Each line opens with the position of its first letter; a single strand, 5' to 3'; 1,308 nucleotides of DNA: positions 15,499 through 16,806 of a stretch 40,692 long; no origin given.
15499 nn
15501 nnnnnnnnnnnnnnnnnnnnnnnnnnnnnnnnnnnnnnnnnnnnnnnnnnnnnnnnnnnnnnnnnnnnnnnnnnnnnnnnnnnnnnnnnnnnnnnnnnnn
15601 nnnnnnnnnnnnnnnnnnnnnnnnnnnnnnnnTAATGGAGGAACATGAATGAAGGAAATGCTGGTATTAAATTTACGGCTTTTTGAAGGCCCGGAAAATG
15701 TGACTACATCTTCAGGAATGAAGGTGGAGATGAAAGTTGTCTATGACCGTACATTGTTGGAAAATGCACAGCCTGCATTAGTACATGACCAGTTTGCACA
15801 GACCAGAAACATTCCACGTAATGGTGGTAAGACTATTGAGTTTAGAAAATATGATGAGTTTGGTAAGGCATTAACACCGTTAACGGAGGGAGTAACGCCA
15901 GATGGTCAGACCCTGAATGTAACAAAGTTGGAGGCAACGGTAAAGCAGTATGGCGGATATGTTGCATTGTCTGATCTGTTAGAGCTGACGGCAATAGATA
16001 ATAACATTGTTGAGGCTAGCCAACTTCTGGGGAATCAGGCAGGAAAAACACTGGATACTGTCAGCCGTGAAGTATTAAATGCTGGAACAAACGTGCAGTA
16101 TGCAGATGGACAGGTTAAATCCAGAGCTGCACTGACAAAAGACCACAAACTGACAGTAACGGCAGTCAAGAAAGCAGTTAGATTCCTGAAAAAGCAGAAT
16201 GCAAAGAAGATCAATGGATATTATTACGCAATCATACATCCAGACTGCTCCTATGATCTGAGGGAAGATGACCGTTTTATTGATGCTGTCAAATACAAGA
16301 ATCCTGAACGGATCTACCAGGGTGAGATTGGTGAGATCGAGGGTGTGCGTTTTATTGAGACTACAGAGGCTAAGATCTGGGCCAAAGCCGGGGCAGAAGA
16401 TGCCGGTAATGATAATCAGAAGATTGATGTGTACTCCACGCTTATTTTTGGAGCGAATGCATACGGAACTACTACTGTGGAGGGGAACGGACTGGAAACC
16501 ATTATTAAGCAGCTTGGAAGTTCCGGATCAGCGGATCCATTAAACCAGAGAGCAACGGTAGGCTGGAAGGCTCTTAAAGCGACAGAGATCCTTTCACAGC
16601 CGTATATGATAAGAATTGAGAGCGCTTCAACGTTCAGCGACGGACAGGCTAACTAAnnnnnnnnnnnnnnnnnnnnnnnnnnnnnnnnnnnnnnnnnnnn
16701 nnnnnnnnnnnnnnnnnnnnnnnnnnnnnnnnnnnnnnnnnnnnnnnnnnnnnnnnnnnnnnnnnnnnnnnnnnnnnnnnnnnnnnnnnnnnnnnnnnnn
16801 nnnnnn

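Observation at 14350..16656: Prp-type protease encoded just upstream of scaffold and capsid genes that both start with an L27-like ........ leader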

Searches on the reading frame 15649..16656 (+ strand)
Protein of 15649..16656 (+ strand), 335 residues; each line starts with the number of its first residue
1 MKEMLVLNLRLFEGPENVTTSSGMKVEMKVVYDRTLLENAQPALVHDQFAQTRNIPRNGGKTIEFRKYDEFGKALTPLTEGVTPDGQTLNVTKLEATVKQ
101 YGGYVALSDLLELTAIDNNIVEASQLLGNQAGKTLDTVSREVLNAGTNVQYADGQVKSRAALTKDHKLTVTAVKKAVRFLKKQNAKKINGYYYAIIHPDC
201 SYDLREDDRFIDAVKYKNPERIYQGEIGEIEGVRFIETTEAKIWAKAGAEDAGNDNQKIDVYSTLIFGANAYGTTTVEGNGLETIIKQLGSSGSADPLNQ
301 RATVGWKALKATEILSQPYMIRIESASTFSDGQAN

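Call 5: search_protein_families(library=ncbifam, proteins=[window:15649-16656:+], max_evalue=0.01)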
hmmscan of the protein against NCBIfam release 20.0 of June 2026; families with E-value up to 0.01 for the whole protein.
window:15649-16656:+ (335 aa): 1 family
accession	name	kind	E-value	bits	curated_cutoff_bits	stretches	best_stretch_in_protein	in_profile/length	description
TIGR04387.1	capsid_maj_N4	equivalog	1.7e-97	326.6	60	1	19-326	1-323/324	N4-gp56 family major capsid protein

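Call 6: search_protein_families(library=pfam, proteins=[window:15649-16656:+], max_evalue=0.01)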
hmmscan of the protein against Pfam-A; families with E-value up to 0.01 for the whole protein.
window:15649-16656:+ (335 aa): 2 families
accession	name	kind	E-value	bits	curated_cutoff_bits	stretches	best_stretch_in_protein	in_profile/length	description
PF25209.1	Phage_capsid_4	-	4.7e-12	47.2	27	1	35-268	22-220/262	Phage capsid protein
PF13252.12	Phage_capsid_3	-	5.8e-08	32.5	23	1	136-273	147-311/376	Phage capsid protein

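Call 7: search_protein_families(library=phrogs, proteins=[window:15649-16656:+], max_evalue=0.001)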
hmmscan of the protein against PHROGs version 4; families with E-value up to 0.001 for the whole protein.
window:15649-16656:+ (335 aa): 3 families
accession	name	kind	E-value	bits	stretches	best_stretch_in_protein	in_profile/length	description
phrog_1357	-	head and packaging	1.7e-96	324.2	1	16-331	21-350/356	major head protein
phrog_544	-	head and packaging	6.1e-09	36.7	1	36-245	21-223/282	major head protein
phrog_267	-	head and packaging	1.7e-08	35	1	31-242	44-260/410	major head protein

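Call 25: find_related_loci(query=window:15649-16656:+, collection=viral_contigs, flank=6000)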
Query window:15649-16656:+ (335 aa) in viral_contigs; peptide patterns used: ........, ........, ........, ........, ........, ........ (x = any residue, [..] = any of these).
37 stretches matched a pattern; 31 encode a relative of the query (tblastn E <= 1e-3); 31 distinct loci.
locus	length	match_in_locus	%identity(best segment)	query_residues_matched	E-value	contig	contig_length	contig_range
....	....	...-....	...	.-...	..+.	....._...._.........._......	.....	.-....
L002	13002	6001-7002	77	2-335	2e-180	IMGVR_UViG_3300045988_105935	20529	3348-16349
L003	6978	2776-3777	77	2-335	0e+0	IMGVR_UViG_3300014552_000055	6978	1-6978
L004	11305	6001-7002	77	2-335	4e-180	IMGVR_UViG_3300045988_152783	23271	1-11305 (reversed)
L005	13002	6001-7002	77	2-335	4e-180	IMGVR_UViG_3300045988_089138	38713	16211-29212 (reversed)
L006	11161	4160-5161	77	2-335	1e-179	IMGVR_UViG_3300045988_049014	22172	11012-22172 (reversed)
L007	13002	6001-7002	77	2-335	1e-179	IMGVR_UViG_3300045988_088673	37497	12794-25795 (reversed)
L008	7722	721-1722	77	2-335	9e-180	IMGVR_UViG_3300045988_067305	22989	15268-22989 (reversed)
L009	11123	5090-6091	77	2-335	4e-179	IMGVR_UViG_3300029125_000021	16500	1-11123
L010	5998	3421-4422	77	2-335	0e+0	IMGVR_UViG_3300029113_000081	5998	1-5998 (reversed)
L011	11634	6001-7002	77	2-335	4e-179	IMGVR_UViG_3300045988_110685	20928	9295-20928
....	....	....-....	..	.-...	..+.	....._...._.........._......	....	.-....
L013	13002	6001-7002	77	2-335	1e-178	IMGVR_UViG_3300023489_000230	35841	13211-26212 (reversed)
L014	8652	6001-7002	77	2-335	1e-178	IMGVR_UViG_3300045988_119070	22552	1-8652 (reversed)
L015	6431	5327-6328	77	2-335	3e-180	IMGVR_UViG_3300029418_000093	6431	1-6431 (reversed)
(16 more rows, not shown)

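Call 29: search_dna_similar(query=window:15649-16656:+, collection=phages, mode=protein, max_evalue=1e-10, max_rows=40)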
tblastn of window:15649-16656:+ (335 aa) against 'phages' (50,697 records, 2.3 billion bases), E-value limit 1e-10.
Records with a match: 80; places in all: 80; records where one place covers at least 80% of the query: 67.
Best place of each record, by identity: <60% 80.
By first word of the organism name: Streptomyces 35; Bacillus 15; Bacteriophage 12; Caudoviricetes 6; Alteromonas 3; Paenibacillus 2; Caudovirales 2; Pseudoalteromonas 1; Bacteroides 1; Stenotrophomonas 1; and 2 more.
By host as written in the record: - 20; Streptomyces griseus ATCC 10137 10; Streptomyces scabiei RL-34 7; Bacillus megaterium 6; Streptomyces lividans JI 1326 6; Bacillus megaterium Km 5; Streptomyces viridochromogenes DSM40736 4; Alteromonas macleodii str. 'Balearic Sea AD45' 3; and 14 more.
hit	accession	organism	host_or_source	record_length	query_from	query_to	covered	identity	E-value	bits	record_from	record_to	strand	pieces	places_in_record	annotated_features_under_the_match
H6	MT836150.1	Bacteriophage sp.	human fecal samples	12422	7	329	96%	53.8%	3e-110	357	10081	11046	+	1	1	record has no annotation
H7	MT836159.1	Bacteriophage sp.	human fecal samples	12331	1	331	99%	50.3%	2e-100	329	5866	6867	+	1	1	record has no annotation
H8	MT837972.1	Bacteriophage sp.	human fecal samples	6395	2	330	98%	50.1%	6e-99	325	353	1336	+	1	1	record has no annotation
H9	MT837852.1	Bacteriophage sp.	human fecal samples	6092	7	324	95%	50.3%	8e-96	316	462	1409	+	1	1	record has no annotation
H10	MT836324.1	Bacteriophage sp.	human fecal samples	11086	7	324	95%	50.0%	2e-96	318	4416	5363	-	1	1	record has no annotation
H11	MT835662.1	Bacteriophage sp.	human fecal samples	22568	7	327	96%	46.4%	4e-92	305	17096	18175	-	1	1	record has no annotation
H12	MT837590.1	Bacteriophage sp.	human fecal samples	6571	6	330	92%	47.0%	3e-64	298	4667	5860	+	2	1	record has no annotation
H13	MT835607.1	Bacteriophage sp.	human fecal samples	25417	24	330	92%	45.8%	4e-73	251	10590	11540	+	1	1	record has no annotation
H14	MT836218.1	Bacteriophage sp.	human fecal samples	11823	2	281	84%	44.8%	6e-67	233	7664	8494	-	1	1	record has no annotation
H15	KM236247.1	Bacillus phage Pascal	Bacillus megaterium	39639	13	328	94%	37.3%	3e-60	214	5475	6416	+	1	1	capsid protein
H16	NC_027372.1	Bacillus phage Pascal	Bacillus megaterium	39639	13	328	94%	37.3%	3e-60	214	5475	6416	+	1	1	major head protein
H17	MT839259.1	Bacteriophage sp.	human fecal samples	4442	5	330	97%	35.8%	1e-56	203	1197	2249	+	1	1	record has no annotation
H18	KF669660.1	Bacillus phage Pony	Bacillus megaterium Km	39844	24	328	91%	37.9%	3e-59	211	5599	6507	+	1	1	hypothetical protein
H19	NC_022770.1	Bacillus phage Pony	Bacillus megaterium Km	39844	24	328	91%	37.9%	3e-59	211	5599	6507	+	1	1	major head protein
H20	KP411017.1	Bacillus phage Palmer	Bacillus megaterium strain Km Sp-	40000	24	328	91%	37.9%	3e-59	211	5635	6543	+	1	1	capsid protein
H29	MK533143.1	Paenibacillus phage vB_PlaP_API480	Paenibacillus larvae Pl02-27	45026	18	307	87%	39.5%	3e-47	176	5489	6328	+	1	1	major capsid protein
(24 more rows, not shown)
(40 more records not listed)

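Call 30: get_annotated_region(hit=H16, flank=5500)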
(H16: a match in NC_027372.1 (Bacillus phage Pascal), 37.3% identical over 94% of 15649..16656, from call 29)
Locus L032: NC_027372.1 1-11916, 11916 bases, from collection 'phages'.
description: Bacillus phage Pascal, complete genome.
organism: Bacillus phage Pascal (NCBI taxid 1540092)
taxonomy: Viruses; Duplodnaviria; Heunggongvirae; Uroviricota; Caudoviricetes; Pagevirus; Pagevirus pascal
host: Bacillus megaterium; source: -; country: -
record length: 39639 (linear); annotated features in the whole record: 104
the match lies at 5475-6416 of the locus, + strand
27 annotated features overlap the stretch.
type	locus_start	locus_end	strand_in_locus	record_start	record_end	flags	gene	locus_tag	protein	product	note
regulatory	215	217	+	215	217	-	-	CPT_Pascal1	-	ribosome_binding_site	-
CDS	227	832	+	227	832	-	-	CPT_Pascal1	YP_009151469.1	terminase small subunit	-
regulatory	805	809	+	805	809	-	-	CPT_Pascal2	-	ribosome_binding_site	-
CDS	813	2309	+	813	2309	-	-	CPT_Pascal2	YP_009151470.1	terminase large subunit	-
regulatory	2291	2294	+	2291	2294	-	-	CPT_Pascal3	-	ribosome_binding_site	-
CDS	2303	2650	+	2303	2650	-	-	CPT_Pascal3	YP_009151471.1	hypothetical protein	-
regulatory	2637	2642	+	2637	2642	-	-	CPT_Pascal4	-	ribosome_binding_site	-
CDS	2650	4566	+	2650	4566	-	-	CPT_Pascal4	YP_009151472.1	portal protein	podovirus type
regulatory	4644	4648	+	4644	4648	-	-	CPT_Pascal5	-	ribosome_binding_site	-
CDS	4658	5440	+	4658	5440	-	-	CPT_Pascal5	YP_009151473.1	hypothetical protein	-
regulatory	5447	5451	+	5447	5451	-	-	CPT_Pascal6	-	ribosome_binding_site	-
CDS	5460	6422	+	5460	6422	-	-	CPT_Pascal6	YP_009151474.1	major head protein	-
regulatory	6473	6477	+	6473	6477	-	-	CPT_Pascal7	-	ribosome_binding_site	-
CDS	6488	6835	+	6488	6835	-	-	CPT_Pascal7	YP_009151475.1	hypothetical protein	-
regulatory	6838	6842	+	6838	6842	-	-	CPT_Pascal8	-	ribosome_binding_site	-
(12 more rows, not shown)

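Call 31: get_annotated_region(hit=H29, flank=5500)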
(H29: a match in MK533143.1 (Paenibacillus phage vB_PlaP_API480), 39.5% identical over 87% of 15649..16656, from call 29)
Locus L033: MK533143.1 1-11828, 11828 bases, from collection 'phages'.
description: Paenibacillus phage vB_PlaP_API480, complete genome.
organism: Paenibacillus phage vB_PlaP_API480 (NCBI taxid 2530020)
taxonomy: Viruses; Duplodnaviria; Heunggongvirae; Uroviricota; Caudoviricetes
host: Paenibacillus larvae Pl02-27; source: soil from hives surroundings in Spain; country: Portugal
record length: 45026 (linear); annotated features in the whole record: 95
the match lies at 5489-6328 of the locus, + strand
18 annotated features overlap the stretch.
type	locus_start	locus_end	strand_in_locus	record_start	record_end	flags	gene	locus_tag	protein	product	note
CDS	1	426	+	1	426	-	-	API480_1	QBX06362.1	hypothetical protein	-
CDS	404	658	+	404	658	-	-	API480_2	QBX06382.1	hypothetical protein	-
CDS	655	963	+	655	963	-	-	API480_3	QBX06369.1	hypothetical protein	-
CDS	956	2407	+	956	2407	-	-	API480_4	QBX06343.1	terminase large subunit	-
CDS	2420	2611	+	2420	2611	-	-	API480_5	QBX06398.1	hypothetical protein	-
CDS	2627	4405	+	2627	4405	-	-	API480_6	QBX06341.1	portal protein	-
regulatory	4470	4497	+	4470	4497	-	-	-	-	promoter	discovered using phiSITE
CDS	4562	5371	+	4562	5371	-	-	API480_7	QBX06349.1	hypothetical protein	-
CDS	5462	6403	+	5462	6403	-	-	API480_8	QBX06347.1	major capsid protein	-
regulatory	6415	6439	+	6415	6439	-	-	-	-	terminator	rho-independent terminator; discovered using MFOLD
CDS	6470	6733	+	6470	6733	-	-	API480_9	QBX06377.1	hypothetical protein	-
regulatory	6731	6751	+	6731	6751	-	-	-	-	terminator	rho-independent terminator; discovered using MFOLD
CDS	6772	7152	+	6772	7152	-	-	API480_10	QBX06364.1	hypothetical protein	-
CDS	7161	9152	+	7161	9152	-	-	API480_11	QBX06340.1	hypothetical protein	-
CDS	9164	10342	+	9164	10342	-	-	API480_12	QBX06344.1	hypothetical protein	-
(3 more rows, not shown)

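Call 57: find_related_loci(query=A3, collection=viral_contigs, flank=4000)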
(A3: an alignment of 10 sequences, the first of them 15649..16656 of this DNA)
Query A3 (335 aa) in viral_contigs; peptide patterns used: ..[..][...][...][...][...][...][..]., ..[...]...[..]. (x = any residue, [..] = any of these).
600 stretches matched a pattern (row limit reached: there are more); 593 encode a relative of the query (tblastn E <= 1e-3); the best 80 are kept; 80 distinct loci.
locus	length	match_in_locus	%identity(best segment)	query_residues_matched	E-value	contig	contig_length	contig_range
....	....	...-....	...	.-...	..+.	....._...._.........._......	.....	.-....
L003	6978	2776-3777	77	2-335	0e+0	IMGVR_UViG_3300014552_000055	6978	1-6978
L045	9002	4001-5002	77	2-335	8e-180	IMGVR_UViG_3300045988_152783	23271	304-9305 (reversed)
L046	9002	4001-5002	77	2-335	8e-180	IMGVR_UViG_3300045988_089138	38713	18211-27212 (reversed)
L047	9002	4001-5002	77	2-335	2e-179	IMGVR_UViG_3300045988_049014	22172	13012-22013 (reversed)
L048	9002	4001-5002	77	2-335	2e-179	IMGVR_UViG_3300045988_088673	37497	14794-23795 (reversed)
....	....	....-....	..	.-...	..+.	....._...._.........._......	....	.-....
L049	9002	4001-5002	77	2-335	3e-178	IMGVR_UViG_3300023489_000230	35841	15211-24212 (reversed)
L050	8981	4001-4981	76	3-335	4e-173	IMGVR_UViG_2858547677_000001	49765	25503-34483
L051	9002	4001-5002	77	2-335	5e-180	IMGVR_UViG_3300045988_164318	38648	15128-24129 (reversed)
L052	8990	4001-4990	66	1-335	4e-148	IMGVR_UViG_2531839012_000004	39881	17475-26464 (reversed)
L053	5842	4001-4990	65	1-335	1e-147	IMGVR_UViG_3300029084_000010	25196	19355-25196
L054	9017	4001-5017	63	4-330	5e-140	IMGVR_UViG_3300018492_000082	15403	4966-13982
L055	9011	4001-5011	64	1-335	3e-139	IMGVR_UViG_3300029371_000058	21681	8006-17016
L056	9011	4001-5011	64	1-335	5e-139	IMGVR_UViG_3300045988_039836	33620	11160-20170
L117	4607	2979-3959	55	6-330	5e-115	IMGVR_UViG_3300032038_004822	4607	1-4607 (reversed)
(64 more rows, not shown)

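Call 64: find_related_loci(query=A3, collection=genome_contigs, flank=4000)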
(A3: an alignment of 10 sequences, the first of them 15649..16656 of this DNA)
Query A3 (335 aa) in genome_contigs; peptide patterns used: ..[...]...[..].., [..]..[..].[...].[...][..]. (x = any residue, [..] = any of these).
600 stretches matched a pattern (row limit reached: there are more); 485 encode a relative of the query (tblastn E <= 1e-3); the best 80 are kept; 80 distinct loci.
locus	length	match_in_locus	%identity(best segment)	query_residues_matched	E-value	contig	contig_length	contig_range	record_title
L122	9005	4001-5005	88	1-335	0e+0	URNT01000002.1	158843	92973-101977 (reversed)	uncultured Clostridium sp. isolate UMGS1169 genome assembly, contig: NODE_28_length_158843_cov_13.101979, whole genome s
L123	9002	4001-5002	77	2-335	9e-179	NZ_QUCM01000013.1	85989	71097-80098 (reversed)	Clostridium sp. AM22-11AC AM22-11AC.Scaf13, whole genome shotgun sequence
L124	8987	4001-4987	76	1-335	2e-174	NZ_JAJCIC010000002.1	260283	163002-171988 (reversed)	Lacrimispora sp. 210928-DFI.3.58 AJDDMMIN_2, whole genome shotgun sequence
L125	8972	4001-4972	69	1-331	4e-160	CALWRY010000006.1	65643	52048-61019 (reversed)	MAG: uncultured Enterocloster sp. isolate BRZ_CR__bin7 genome assembly, contig: BRZ_CR__NODE_551_length_65643_cov_4.7113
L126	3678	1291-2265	66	2-334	8e-148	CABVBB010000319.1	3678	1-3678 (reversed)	MAG TPA_asm: uncultured Peptococcaceae bacterium isolate MGYG-HGUT-04556 genome assembly, contig: GUT_GENOME282991_319,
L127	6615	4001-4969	66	4-334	5e-143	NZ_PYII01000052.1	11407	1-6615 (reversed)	Enterocloster lavalensis strain KCTC 15153 scaffold_51, whole genome shotgun sequence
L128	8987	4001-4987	61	4-334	2e-135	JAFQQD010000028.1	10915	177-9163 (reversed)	MAG: Clostridia bacterium isolate RGIG2049 Goat_Colon-2__c275070, whole genome shotgun sequence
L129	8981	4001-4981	62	3-335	9e-135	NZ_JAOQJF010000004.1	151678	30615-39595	Alitiscatomonas aceti strain f_CCE .18048_1_85.4, whole genome shotgun sequence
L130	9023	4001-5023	60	3-330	1e-133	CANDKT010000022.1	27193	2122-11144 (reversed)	MAG TPA_asm: uncultured Firmicutes bacterium isolate ERR6760081_bin.78_metawrap_v1.3_MAG genome assembly, contig: ERZ128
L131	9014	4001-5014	60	5-335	2e-131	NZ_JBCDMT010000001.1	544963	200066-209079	Pseudoflavonifractor phocaeensis strain 1362 1, whole genome shotgun sequence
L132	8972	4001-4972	61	4-335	2e-130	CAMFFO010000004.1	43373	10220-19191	MAG: uncultured Clostridia bacterium isolate SRR11489786_bin.57_metaWRAP_v1.3_MAG genome assembly, contig: ERZ11466831.4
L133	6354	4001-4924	62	27-334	4e-129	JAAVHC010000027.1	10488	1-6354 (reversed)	MAG: Oscillibacter sp. isolate Mgla_MAG_ref_444 c_000000032828, whole genome shotgun sequence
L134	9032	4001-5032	59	2-330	2e-129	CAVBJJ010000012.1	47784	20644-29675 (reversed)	bacterium isolate G02640-L1_cleanbin_000014 genome assembly, contig: Spades_G02640-L1_contig_245, whole genome shotgun s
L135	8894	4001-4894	65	27-330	1e-128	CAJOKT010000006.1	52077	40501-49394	uncultured Peptostreptococcaceae bacterium isolate Reindeer_1_mag_186 genome assembly, contig: scaffold_168, whole genom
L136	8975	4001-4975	59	4-330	3e-127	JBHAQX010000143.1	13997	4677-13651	MAG: Evtepia sp. isolate D-31_MAG_51 D-31__132646, whole genome shotgun sequence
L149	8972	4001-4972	57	1-333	9e-121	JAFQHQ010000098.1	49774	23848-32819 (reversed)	MAG: Clostridia bacterium isolate RGIG1828 Goat_Cecum-5__c304030, whole genome shotgun sequence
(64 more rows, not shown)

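Call 69: find_related_loci(query=L149:4001-4978:+, collection=viral_contigs, flank=10000)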
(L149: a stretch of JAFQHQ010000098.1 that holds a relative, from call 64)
Query L149:4001-4978:+ (325 aa) in viral_contigs; peptide patterns used: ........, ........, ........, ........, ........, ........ (x = any residue, [..] = any of these).
325 stretches matched a pattern; 252 encode a relative of the query (tblastn E <= 1e-3); the best 80 are kept; 80 distinct loci.
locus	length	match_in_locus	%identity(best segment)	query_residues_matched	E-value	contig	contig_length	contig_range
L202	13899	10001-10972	72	3-325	4e-157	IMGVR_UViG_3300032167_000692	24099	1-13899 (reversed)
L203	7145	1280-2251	72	3-325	2e-157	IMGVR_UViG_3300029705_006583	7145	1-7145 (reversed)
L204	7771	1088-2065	70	1-325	6e-155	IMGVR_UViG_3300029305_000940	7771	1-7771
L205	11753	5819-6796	70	1-325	7e-155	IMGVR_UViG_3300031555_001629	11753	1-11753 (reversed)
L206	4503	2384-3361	70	1-325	2e-157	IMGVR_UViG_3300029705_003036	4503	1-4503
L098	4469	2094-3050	72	8-325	2e-155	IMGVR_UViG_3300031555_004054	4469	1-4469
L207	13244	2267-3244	68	1-325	4e-152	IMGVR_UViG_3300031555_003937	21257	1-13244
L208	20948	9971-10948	70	1-325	8e-152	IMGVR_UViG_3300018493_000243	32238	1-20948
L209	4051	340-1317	70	1-325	3e-156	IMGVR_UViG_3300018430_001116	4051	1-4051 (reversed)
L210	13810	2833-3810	70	1-325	8e-152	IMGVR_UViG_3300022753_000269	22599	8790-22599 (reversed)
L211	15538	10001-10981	70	4-325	3e-150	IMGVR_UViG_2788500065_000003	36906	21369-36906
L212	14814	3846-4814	70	4-325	7e-150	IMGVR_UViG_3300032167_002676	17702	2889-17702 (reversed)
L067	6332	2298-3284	67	4-325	9e-147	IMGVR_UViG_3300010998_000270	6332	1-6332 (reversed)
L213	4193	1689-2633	68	1-320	5e-150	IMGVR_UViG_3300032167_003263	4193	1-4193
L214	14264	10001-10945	68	1-320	2e-146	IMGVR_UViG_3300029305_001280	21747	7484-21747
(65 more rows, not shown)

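Call 76: search_dna_similar(query=L117:1462-1788:+, collection=phages, mode=protein, max_evalue=0.01, max_rows=40)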
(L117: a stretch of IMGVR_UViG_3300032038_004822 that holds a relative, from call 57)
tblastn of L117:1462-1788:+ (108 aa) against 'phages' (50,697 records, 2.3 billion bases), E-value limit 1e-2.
Records with a match: 18; places in all: 18; records where one place covers at least 80% of the query: 13.
Best place of each record, by identity: <60% 18.
By first word of the organism name: Bacteriophage 7; Enterococcus 3; Lactococcus 3; Latilactobacillus 2; Oenococcus 2; Dorea 1.
By host as written in the record: - 8; Enterococcus faecalis 3; Lactococcus garvieae Lg2 2; Oenococcus oeni 2; Dorea sp. 000433215 DA134 1; Latilactobacillus curvatus TMW 1.1447 1; Latilactobacillus curvatus TMW 1.1365 1.
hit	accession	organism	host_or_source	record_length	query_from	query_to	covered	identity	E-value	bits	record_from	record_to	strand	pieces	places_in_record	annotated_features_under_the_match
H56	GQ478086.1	Enterococcus phage phiFL3A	Enterococcus faecalis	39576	8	108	94%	34.7%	1e-5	47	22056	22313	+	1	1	gp45: ribosomal protein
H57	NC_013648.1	Enterococcus phage phiFL3A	Enterococcus faecalis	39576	8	108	94%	34.7%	1e-5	47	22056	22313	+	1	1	gp45: peptidase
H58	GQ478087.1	Enterococcus phage phiFL3B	Enterococcus faecalis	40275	8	108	94%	34.7%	1e-5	47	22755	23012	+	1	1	gp47: ribosomal protein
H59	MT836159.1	Bacteriophage sp.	human fecal samples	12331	1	102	94%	34.0%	1e-6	50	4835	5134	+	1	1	record has no annotation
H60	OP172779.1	Dorea phage DO134P1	Dorea sp. 000433215 DA134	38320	1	108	100%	30.6%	7e-5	45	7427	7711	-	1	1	none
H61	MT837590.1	Bacteriophage sp.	human fecal samples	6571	13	107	88%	34.7%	4e-6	49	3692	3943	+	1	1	record has no annotation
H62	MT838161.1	Bacteriophage sp.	human fecal samples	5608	17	106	83%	34.4%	8e-6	48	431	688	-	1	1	record has no annotation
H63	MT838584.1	Bacteriophage sp.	human fecal samples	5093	21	101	75%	37.0%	8e-4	42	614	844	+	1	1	record has no annotation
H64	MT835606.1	Bacteriophage sp.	human fecal samples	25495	21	108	81%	33.0%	3e-3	41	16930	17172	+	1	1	record has no annotation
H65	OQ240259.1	Latilactobacillus phage TMW 1.1447 P1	Latilactobacillus curvatus TMW 1.1447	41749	1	107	99%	27.1%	1e-4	45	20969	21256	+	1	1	hypothetical protein | portal protein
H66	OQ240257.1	Latilactobacillus phage TMW 1.1365 P3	Latilactobacillus curvatus TMW 1.1365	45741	1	107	99%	26.8%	1e-4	45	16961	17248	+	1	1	hypothetical protein | portal protein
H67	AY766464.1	Lactococcus phage TP712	-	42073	15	107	86%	30.1%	1e-4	45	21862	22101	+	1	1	unknown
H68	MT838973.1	Bacteriophage sp.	human fecal samples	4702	1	61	56%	45.6%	4e-5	46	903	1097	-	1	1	record has no annotation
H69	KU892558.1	Lactococcus phage PLgT-1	Lactococcus garvieae Lg2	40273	15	107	86%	28.0%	2e-3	42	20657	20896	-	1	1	ribosomal protein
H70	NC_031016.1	Lactococcus phage PLgT-1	Lactococcus garvieae Lg2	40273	15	107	86%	28.0%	2e-3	42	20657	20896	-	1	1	peptidase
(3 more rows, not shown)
